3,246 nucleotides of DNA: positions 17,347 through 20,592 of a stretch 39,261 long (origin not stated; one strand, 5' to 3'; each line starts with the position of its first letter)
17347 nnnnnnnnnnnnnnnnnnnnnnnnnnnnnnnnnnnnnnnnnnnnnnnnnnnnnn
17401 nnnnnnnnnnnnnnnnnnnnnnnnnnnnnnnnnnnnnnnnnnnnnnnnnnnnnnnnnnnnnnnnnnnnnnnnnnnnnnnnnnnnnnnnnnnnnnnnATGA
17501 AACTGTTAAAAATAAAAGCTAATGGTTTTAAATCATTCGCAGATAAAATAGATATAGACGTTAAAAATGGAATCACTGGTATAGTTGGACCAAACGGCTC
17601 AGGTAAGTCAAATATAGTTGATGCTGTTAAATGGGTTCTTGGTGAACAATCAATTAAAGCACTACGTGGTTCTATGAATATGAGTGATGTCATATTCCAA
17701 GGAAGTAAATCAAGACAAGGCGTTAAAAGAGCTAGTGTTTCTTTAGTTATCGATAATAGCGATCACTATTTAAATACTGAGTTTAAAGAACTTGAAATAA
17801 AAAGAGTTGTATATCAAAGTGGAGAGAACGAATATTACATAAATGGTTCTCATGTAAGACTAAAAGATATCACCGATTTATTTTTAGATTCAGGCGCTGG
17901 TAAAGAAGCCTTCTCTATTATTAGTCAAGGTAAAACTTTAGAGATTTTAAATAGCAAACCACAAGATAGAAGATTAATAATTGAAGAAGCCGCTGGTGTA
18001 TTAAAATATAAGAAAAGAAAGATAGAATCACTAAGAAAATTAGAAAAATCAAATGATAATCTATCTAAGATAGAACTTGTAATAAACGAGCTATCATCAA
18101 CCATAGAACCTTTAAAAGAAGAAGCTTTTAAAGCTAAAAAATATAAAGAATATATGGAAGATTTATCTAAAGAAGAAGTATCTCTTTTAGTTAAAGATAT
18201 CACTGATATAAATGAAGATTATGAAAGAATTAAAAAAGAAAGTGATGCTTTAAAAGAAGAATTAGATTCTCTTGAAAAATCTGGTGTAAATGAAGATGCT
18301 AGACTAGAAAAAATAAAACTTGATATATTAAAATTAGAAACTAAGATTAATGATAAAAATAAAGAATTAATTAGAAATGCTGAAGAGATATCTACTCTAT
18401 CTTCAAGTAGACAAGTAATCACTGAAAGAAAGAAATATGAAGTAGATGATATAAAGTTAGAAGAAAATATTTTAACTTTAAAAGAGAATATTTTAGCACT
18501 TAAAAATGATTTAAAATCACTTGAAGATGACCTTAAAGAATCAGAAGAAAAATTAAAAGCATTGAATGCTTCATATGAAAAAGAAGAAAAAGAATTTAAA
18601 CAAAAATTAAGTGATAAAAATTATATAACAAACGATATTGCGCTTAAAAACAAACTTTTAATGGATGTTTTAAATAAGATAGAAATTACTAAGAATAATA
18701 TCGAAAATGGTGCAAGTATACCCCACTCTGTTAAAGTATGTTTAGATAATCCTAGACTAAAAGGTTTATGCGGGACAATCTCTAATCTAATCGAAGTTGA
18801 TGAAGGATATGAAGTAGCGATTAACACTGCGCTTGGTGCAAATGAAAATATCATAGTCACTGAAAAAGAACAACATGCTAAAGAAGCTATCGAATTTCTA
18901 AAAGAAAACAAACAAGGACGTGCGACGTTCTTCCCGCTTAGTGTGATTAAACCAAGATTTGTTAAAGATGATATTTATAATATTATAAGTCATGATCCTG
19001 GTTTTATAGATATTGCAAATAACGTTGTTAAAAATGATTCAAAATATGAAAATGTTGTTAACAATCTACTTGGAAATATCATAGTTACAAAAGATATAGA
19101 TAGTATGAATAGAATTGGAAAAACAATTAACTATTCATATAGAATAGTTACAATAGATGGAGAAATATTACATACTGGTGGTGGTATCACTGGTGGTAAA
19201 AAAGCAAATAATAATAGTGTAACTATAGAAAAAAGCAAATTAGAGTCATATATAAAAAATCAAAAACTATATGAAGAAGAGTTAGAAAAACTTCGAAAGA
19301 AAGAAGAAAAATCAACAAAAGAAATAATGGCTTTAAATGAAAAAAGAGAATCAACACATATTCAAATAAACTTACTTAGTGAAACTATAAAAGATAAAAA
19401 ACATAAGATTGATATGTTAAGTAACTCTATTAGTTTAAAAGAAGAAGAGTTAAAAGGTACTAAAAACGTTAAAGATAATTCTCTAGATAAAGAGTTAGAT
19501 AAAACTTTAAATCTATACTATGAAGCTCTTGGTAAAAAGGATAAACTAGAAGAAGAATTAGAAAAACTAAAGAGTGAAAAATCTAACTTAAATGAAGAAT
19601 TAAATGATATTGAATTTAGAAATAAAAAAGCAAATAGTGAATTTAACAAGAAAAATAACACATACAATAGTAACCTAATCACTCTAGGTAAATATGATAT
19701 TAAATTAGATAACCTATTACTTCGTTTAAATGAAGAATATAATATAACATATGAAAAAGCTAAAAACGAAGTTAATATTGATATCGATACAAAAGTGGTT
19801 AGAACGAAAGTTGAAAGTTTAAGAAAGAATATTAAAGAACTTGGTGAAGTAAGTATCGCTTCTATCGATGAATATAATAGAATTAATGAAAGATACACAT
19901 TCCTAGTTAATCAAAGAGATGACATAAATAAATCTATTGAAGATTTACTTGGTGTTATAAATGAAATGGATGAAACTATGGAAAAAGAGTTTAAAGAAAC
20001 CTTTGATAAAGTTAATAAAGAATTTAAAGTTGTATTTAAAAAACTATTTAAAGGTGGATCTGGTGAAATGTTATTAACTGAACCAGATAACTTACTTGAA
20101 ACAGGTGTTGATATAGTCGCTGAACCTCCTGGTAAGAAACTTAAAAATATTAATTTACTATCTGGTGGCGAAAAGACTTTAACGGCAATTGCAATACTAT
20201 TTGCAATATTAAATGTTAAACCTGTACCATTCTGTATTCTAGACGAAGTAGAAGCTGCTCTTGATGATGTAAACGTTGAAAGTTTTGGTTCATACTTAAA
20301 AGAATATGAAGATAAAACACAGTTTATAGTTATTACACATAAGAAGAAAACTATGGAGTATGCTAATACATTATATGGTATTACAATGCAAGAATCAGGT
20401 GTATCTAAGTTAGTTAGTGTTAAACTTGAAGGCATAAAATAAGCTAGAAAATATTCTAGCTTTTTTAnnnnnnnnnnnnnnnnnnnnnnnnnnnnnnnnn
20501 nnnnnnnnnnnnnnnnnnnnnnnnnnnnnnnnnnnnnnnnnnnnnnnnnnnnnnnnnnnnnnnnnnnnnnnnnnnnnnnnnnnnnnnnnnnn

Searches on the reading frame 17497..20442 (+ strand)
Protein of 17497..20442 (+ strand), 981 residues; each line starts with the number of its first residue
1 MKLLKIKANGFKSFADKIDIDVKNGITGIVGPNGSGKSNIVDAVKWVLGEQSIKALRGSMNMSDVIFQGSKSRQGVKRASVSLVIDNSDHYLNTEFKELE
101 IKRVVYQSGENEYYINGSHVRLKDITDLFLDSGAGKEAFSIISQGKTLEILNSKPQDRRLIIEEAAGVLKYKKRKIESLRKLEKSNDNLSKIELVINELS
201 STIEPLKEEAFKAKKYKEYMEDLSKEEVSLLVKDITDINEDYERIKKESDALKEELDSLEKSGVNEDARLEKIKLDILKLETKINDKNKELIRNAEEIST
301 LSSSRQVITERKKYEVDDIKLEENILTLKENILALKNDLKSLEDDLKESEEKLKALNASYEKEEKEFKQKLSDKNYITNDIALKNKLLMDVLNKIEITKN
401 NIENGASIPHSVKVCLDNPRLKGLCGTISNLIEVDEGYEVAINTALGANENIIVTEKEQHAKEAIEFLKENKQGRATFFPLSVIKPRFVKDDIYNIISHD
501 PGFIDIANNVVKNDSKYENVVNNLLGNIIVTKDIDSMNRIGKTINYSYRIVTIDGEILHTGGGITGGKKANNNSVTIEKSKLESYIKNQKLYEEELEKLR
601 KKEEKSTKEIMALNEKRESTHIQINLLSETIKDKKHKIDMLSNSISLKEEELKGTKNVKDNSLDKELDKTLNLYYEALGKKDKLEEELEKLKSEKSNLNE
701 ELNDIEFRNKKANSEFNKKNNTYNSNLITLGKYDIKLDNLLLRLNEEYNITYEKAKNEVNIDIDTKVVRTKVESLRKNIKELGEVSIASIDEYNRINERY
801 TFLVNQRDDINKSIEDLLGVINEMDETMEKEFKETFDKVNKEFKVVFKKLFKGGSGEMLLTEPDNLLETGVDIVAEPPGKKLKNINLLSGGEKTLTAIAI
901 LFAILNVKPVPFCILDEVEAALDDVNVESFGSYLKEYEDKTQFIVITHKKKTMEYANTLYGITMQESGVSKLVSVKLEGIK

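Call 6: search_protein_families(library=pfam, proteins=[window:17497-20442:+], max_evalue=0.01)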
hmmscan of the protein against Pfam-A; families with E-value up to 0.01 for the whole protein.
window:17497-20442:+ (981 aa): 7 families
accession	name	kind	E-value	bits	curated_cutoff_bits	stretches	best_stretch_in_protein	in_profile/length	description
PF02463.25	SMC_N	-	1.4e-59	201.6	40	1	3-971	2-220/220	RecF/RecN/SMC N terminal domain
PF06470.18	SMC_hinge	-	1.4e-27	96.8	22.5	1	422-537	2-112/116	SMC proteins Flexible Hinge Domain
PF13476.12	AAA_23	-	1e-20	75.7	27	1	5-204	1-201/201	AAA domain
PF13304.12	AAA_21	-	6.7e-08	33.4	27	1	26-96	1-60/304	AAA domain, putative AbiEii toxin, Type IV TA system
PF13175.12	AAA_15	-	1.6e-06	28.5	32.1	1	1-382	1-283/374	AAA ATPase domain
PF13555.12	AAA_29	-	2.2e-06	27.8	27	1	17-49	16-47/61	P-loop containing region of AAA domain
PF07926.17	TPR_MLP1_2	-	0.0097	16.4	36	1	324-393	58-127/129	TPR/MLP1/MLP2-like protein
